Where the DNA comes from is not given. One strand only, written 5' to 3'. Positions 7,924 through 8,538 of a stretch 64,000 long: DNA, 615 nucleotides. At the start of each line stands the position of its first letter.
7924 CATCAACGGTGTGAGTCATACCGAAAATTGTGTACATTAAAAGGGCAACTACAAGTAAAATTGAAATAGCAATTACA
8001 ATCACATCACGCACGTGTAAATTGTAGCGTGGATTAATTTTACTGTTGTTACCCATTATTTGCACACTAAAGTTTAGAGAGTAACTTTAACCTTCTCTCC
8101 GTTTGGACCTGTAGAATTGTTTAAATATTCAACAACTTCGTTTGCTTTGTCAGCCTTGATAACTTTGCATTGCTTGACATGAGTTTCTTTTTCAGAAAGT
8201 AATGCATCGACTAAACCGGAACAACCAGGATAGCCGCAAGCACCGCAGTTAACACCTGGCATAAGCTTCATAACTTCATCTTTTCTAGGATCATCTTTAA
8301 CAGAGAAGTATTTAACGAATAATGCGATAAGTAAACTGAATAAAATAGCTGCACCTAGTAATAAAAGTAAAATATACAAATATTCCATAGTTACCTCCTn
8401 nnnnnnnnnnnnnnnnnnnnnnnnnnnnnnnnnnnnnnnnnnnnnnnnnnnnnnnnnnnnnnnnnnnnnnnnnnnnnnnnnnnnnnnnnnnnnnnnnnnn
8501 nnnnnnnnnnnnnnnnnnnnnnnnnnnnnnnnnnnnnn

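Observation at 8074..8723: RnfB homologue without ferredoxin domains, preceded by an extra Cys-rich membrane peptide in the RnfB position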

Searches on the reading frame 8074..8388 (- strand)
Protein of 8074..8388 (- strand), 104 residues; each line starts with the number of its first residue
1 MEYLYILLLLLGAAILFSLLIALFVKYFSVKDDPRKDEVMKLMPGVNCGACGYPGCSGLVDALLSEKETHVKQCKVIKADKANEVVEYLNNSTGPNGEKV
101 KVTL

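Call 3: search_protein_families(library=pfam, proteins=[window:8074-8388:-], max_evalue=0.1)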
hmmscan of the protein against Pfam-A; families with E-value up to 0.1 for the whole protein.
window:8074-8388:- (104 aa): 1 family
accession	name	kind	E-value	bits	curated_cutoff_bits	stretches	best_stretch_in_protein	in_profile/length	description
PF04060.18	FeS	-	1.8e-09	37.6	23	1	44-75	2-32/33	Putative Fe-S cluster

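Call 4: search_protein_families(library=ncbifam, proteins=[window:8074-8388:-], max_evalue=0.1)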
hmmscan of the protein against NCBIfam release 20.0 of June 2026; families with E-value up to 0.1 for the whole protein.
window:8074-8388:- (104 aa): 13 families
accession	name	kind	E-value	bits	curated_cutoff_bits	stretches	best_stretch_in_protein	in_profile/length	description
NF005504.0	PRK07118.1-3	equivalog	9.6e-16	58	437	1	7-101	7-102/293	Fe-S cluster domain-containing protein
NF005503.0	PRK07118.1-2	equivalog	1.2e-14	54.2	252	1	7-91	6-90/292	RnfABCDGE type electron transport complex subunit B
NF005506.0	PRK07118.1-5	equivalog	3.7e-14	52.8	388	1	11-90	13-92/279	Fe-S cluster domain-containing protein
NF005505.0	PRK07118.1-4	equivalog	2e-13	50.5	378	1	11-90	17-93/265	Fe-S cluster domain-containing protein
NF041836.1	rnfB_Methano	equivalog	3e-13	49.8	445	1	10-92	14-95/265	Rnf electron transport complex subunit RnfB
TIGR01944.1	rnfB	subfamily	1.7e-11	44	68.7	1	8-93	9-92/190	RnfABCDGE type electron transport complex subunit B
NF003475.0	PRK05113.1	equivalog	2.6e-11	43.7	203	1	4-93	5-92/190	electron transport complex subunit RsxB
NF003195.0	PRK04165.1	equivalog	2.5e-06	26.7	306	1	38-101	7-65/450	acetyl-CoA decarbonylase/synthase complex subunit gamma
NF004859.0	PRK06214.1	equivalog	6.1e-05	21.8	432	1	31-82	84-134/539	sulfite reductase subunit alpha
NF011065.0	PRK14494.1-4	equivalog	0.00034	20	287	1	42-82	162-201/244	putative molybdopterin-guanine dinucleotide biosynthesis protein MobB/FeS domain-containing protein protein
NF006446.0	PRK08764.1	equivalog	0.00036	20.4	220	1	38-78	11-50/139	Rnf electron transport complex subunit RnfB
NF005415.0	PRK06991.1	equivalog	0.0025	17.5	281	1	37-80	9-51/284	electron transport complex subunit RsxB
NF001604.0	PRK00398.1-1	equivalog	0.0058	16.2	103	1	36-53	14-31/48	DNA-directed RNA polymerase subunit P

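Call 5: find_homologous_proteins(query=window:8074-8388:-, max_evalue=0.001)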
Query window:8074-8388:- (104 aa): 11 proteins with E <= 0.001 among 31 candidates.
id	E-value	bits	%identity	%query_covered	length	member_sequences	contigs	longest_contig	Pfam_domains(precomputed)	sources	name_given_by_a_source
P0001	2.3e-61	222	99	100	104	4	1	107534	PF04060.19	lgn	-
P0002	6.2e-39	150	72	85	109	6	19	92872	PF04060.19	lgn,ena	-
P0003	6.5e-35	137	69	88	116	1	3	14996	PF04060.19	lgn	-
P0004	5.1e-29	118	55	99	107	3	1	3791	PF04060.19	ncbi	-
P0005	7.7e-28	114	53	96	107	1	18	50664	PF04060.19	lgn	-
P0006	2.2e-27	113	48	100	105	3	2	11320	PF04060.19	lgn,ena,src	-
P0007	4.6e-27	112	56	81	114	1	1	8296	PF04060.19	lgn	-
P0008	1.6e-26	110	55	85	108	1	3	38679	PF04060.19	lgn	-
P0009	6.5e-25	105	52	88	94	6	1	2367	PF04060.19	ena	-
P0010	2.8e-22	97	52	76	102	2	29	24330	PF04060.19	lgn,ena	-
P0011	9.5e-22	95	52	93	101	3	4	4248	PF04060.19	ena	-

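Call 7: find_encoding_contigs(protein=P0002, flank=10000, max_places=2)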
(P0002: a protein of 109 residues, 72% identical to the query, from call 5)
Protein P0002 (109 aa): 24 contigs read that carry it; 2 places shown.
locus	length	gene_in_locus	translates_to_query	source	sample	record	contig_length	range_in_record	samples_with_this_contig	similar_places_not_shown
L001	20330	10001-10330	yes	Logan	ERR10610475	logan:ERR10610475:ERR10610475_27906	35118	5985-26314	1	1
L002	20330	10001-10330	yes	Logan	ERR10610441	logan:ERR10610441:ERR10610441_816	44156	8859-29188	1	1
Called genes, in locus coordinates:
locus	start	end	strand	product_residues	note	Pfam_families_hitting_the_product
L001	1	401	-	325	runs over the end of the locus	-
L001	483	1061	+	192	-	PF06130:PTAC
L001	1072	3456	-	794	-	PF22019:GlgB_N (faint), PF02922:CBM_48 (weak)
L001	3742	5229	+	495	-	PF13375:RnfC_N, PF01512:Complex1_51K, PF10531:SLBB (weak), PF00037:Fer4 (faint), PF12797:Fer4_2 (faint), PF13237:Fer4_10 (faint), PF12838:Fer4_7 (weak), PF13187:Fer4_9 (weak), +2 more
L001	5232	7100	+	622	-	PF03116:NQR2_RnfD_RnfE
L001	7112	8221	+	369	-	-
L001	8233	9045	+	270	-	PF02508:Rnf-Nqr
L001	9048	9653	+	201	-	PF02508:Rnf-Nqr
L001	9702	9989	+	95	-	-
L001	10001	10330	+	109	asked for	PF04060:FeS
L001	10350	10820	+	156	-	PF07009:NusG_II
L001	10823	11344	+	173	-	PF12822:ECF_trnsprt (weak), PF07456:Hpre_diP_synt_I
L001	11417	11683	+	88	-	PF12637:TSCPD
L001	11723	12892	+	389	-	PF00438:S-AdoMet_synt_N, PF02772:S-AdoMet_synt_M, PF02773:S-AdoMet_synt_C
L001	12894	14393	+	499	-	PF01276:OKR_DC_1, PF00155:Aminotran_1_2, PF00266:Aminotran_5, PF01041:DegT_DnrJ_EryC1, PF03711:OKR_DC_1_C (weak)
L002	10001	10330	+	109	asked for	PF04060:FeS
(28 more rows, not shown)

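Call 8: find_encoding_contigs(protein=P0005, flank=10000, max_places=2)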
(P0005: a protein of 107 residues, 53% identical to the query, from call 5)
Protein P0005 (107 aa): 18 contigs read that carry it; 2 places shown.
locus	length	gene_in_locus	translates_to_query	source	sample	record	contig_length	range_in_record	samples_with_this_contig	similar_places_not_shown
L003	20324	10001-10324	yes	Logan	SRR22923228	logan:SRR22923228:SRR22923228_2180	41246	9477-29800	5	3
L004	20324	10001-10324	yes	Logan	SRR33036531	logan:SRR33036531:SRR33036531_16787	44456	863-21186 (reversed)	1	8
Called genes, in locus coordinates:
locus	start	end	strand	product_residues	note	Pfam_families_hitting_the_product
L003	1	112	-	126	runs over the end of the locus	-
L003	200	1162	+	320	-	PF00389:2-Hacid_dh, PF02826:2-Hacid_dh_C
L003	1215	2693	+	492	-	PF09547:SpoIVA_ATPase, PF20438:SpoIVA_middle, PF20439:SpoIVA_C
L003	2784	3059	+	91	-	PF00216:Bac_DNA_binding, PF18291:HU-HIG (weak)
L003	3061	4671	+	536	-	PF06418:CTP_synth_N, PF00117:GATase, PF07722:Peptidase_C26 (weak)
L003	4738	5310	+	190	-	PF06130:PTAC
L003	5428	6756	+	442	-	PF13375:RnfC_N, PF01512:Complex1_51K, PF10531:SLBB (weak), PF12838:Fer4_7, PF13183:Fer4_8, PF13187:Fer4_9 (weak), PF13237:Fer4_10, PF13534:Fer4_17 (weak), +2 more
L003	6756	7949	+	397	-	PF03116:NQR2_RnfD_RnfE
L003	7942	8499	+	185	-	-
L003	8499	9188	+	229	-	PF02508:Rnf-Nqr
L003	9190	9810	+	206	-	PF02508:Rnf-Nqr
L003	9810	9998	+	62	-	-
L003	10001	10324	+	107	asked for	PF04060:FeS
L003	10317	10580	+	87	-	PF12637:TSCPD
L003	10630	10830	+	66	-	-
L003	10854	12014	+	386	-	PF00438:S-AdoMet_synt_N, PF02772:S-AdoMet_synt_M, PF02773:S-AdoMet_synt_C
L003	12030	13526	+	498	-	PF01276:OKR_DC_1, PF00155:Aminotran_1_2, PF00266:Aminotran_5 (weak), PF01041:DegT_DnrJ_EryC1 (weak), PF03711:OKR_DC_1_C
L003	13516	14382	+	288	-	PF00491:Arginase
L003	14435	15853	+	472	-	PF00890:FAD_binding_2 (faint), PF01134:GIDA (faint), PF01266:DAO (faint), PF01946:Thi4 (weak), PF07992:Pyr_redox_2 (faint), PF13450:NAD_binding_8 (faint), PF21688:FAD-depend_C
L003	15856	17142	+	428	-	PF00709:Adenylsucc_synt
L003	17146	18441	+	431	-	PF00206:Lyase_1, PF10397:ADSL_C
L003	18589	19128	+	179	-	PF02482:Ribosomal_S30AE, PF16321:Ribosom_S30AE_C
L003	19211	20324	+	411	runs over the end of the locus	PF02424:ApbE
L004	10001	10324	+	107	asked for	PF04060:FeS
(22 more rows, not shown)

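Call 9: find_encoding_contigs(protein=P0008, flank=10000, max_places=2)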
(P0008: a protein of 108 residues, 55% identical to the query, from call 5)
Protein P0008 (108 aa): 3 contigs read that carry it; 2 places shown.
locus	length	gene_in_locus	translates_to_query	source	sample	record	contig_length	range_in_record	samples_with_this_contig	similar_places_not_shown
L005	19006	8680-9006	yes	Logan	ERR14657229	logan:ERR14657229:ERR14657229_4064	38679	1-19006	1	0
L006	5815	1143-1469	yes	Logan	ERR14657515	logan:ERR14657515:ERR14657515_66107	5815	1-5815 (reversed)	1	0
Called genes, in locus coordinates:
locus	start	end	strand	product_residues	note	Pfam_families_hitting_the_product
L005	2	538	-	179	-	?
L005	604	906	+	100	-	-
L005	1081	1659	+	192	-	PF06130:PTAC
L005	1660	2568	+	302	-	PF00882:Zn_dep_PLPC (weak)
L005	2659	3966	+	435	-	PF13375:RnfC_N, PF01512:Complex1_51K, PF10531:SLBB, PF13183:Fer4_8 (weak), PF13237:Fer4_10 (weak), PF14697:Fer4_21 (weak), PF12838:Fer4_7, PF13187:Fer4_9 (weak), +4 more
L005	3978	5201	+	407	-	PF03116:NQR2_RnfD_RnfE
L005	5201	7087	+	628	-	-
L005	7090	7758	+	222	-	PF02508:Rnf-Nqr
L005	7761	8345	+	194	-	PF02508:Rnf-Nqr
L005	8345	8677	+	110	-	-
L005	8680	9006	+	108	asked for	PF04060:FeS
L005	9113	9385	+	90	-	PF12637:TSCPD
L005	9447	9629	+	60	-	-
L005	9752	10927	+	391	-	PF00438:S-AdoMet_synt_N, PF02772:S-AdoMet_synt_M, PF02773:S-AdoMet_synt_C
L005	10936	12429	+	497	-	PF01276:OKR_DC_1, PF00155:Aminotran_1_2, PF00266:Aminotran_5, PF01041:DegT_DnrJ_EryC1, PF03711:OKR_DC_1_C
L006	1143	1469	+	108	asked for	PF04060:FeS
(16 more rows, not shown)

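Call 12: list_cluster_members(proteins=[P0004, P0001, P0012, P0006, P0010])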
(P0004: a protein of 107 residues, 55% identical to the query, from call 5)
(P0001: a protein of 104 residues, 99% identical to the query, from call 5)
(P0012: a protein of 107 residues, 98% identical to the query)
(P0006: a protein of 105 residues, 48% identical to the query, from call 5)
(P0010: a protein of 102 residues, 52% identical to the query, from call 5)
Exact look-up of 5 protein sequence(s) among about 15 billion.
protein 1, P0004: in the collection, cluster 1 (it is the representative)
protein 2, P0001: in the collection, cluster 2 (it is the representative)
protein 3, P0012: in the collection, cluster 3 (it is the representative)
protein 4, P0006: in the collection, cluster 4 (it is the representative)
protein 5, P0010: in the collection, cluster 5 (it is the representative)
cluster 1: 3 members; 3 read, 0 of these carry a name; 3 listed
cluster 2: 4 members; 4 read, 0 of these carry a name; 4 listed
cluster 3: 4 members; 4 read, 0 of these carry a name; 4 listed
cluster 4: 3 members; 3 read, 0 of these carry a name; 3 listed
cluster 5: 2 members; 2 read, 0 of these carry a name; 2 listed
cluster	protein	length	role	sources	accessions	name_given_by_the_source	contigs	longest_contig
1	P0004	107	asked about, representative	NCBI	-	-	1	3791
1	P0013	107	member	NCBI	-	-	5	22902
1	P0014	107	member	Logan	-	-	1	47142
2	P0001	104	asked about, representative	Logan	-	-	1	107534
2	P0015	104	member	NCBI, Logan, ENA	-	-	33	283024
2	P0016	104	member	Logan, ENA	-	-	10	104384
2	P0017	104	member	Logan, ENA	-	-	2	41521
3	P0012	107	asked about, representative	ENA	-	-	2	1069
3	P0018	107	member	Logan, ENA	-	-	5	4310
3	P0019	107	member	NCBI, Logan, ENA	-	-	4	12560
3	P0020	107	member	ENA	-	-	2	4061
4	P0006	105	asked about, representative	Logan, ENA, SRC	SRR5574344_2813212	-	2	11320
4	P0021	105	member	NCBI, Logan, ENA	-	-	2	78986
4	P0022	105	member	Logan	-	-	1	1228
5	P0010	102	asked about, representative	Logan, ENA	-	-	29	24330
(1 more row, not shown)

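Call 13: find_encoding_contigs(protein=P0010, flank=10000, max_places=2)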
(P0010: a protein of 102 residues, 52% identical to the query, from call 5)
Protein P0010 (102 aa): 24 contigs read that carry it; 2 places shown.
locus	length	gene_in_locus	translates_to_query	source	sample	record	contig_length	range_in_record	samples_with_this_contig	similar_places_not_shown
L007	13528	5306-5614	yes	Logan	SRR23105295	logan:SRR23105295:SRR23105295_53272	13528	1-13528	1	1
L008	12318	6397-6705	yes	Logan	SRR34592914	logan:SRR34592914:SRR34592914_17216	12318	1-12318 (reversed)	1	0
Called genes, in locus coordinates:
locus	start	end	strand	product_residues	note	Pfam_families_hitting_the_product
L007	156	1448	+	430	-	PF13375:RnfC_N, PF01512:Complex1_51K, PF10531:SLBB, PF13237:Fer4_10, PF14697:Fer4_21 (weak), PF12838:Fer4_7 (weak), PF13183:Fer4_8 (weak), PF13187:Fer4_9 (weak), +5 more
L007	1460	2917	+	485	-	PF03116:NQR2_RnfD_RnfE, PF04205:FMN_bind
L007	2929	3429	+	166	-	PF04205:FMN_bind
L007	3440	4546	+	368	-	PF02508:Rnf-Nqr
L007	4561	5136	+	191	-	PF02508:Rnf-Nqr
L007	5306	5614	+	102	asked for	PF04060:FeS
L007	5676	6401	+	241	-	PF13350:Y_phosphatase3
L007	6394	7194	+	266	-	PF00702:Hydrolase (faint), PF08282:Hydrolase_3, PF13419:HAD_2 (faint), PF05116:S6PP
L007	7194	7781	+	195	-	PF01725:Ham1p_like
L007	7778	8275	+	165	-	PF00588:SpoU_methylase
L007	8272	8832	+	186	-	-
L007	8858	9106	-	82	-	PF13031:DUF3892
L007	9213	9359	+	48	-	-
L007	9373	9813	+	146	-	PF01042:Ribonuc_L-PSP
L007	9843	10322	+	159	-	PF06338:ComK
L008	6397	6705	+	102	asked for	PF04060:FeS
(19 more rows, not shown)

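Call 14: find_encoding_contigs(protein=P0006, flank=10000, max_places=1)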
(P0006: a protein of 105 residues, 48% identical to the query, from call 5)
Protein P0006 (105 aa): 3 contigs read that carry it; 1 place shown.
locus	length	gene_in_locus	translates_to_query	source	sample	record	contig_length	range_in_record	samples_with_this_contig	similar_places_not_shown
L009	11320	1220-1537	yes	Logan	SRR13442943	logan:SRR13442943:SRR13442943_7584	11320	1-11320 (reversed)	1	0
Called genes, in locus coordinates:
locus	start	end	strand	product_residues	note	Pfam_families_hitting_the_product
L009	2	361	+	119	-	?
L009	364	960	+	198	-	PF02508:Rnf-Nqr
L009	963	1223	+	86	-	-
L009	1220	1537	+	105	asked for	PF04060:FeS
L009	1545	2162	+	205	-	PF07009:NusG_II (faint)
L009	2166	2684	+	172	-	PF12822:ECF_trnsprt (faint), PF07456:Hpre_diP_synt_I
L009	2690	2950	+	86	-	PF12637:TSCPD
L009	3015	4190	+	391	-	PF00438:S-AdoMet_synt_N, PF02772:S-AdoMet_synt_M, PF02773:S-AdoMet_synt_C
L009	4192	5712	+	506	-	PF01276:OKR_DC_1, PF00155:Aminotran_1_2 (weak), PF01041:DegT_DnrJ_EryC1, PF00266:Aminotran_5, PF03711:OKR_DC_1_C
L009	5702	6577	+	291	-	PF00491:Arginase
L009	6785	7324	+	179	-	PF02482:Ribosomal_S30AE, PF16321:Ribosom_S30AE_C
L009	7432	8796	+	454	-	PF02424:ApbE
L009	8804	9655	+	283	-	PF00702:Hydrolase (faint), PF05116:S6PP (faint), PF08282:Hydrolase_3, PF12710:HAD (faint)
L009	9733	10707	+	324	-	-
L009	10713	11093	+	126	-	-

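Call 17: find_related_loci(query=A1, collection=genome_contigs, flank=10000)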
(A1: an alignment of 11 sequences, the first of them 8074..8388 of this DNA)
Query A1 (104 aa) in genome_contigs; peptide patterns used: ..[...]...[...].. (x = any residue, [..] = any of these).
600 stretches matched a pattern (row limit reached: there are more); 587 encode a relative of the query (tblastn E <= 1e-3); the best 80 are kept; 80 distinct loci.
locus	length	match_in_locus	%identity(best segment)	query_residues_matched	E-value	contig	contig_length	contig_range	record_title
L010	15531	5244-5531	50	9-104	2e-30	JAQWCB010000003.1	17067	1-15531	MAG: Bacilli bacterium isolate STF2_233 NODE_8731_length_17067_cov_5.739079_Sandtown_F2, whole genome shotgun sequence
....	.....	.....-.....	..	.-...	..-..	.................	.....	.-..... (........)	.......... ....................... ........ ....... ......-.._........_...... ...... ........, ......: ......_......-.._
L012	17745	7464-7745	49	6-102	8e-25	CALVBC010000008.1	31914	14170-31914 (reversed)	MAG: uncultured Erysipelotrichaceae bacterium isolate E22__bin136 genome assembly, contig: E22__k127_7831901, whole geno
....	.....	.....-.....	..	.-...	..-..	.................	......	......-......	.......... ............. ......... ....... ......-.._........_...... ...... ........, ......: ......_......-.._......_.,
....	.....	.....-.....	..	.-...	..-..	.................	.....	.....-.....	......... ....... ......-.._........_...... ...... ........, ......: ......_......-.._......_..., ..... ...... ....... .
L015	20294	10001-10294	40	4-102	6e-24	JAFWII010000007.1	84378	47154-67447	MAG: Erysipelotrichaceae bacterium isolate RGIG5766 Sheep_Ileum-4__c42549, whole genome shotgun sequence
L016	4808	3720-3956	49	26-104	3e-23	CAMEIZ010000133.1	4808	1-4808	MAG: uncultured Traorella sp. isolate SRR15057922_bin.37_metaWRAP_v1.3_MAG genome assembly, contig: ERZ10407413.8044, wh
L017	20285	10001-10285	45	6-102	7e-23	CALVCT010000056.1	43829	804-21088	MAG: uncultured Erysipelotrichaceae bacterium isolate E21__bin185 genome assembly, contig: E21__k127_9054891, whole geno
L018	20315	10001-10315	42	1-104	2e-21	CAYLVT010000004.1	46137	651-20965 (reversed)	MAG TPA_asm: uncultured Acholeplasmataceae bacterium isolate binchicken_co173_1031 genome assembly, contig: NODE_2683_le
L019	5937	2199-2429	44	3-80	4e-19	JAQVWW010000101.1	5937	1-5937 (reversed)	MAG: Eubacteriales bacterium isolate STF2_111 NODE_47336_length_5937_cov_1.772461_Sandtown_F2, whole genome shotgun sequ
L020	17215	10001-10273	40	1-92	5e-19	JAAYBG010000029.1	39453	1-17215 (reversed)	MAG: Acholeplasmataceae bacterium isolate AS06rmzACSIP_268 96356_AS06, whole genome shotgun sequence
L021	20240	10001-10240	43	7-89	7e-19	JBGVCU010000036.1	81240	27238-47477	MAG: Bacilli bacterium isolate fecal_MAG_453 fecal_MAG_453_contig_0036, whole genome shotgun sequence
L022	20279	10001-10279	40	3-93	1e-18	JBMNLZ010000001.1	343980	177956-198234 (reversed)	MAG: Bacilli bacterium isolate SBF912LR0HQ0065 contig_25964, whole genome shotgun sequence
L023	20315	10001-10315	35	1-104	1e-18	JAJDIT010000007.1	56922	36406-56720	Acholeplasma sp. OttesenSCG-928-E16 AH-928-E16_NODE_7, whole genome shotgun sequence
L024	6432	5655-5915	41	7-94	2e-18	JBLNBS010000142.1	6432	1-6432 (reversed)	MAG: Patescibacteria group bacterium isolate MAG145 PRJNA950955_bin7_renamed_141, whole genome shotgun sequence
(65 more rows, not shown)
